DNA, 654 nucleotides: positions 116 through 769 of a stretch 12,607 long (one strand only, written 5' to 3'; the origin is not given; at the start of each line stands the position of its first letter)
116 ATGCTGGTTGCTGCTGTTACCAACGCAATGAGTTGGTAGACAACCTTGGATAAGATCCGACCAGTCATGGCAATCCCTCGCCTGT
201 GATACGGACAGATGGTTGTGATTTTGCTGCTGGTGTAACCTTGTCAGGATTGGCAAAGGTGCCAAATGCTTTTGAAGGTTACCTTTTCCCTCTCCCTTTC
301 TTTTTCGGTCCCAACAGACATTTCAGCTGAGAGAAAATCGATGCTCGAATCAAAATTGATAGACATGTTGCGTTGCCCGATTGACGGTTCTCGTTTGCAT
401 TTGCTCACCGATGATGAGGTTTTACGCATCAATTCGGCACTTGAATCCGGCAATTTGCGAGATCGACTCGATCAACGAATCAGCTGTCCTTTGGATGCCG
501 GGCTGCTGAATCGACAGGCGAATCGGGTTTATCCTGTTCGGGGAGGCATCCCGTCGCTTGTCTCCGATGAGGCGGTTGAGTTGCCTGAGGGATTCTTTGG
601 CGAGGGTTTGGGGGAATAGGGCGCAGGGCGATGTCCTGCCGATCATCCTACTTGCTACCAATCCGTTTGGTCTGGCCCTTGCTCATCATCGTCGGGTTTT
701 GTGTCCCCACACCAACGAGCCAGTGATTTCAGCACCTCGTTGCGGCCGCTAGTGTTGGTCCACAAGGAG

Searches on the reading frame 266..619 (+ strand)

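Call 58: search_protein_families(library=pfam, proteins=[window:266-619:+], max_evalue=0.01)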
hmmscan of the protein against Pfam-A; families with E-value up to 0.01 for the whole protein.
window:266-619:+ (117 aa): 1 family
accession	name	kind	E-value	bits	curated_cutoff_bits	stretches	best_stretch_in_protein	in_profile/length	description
PF03966.22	Trm112p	-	3.2e-05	24.2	22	1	30-94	3-40/40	Trm112p-like protein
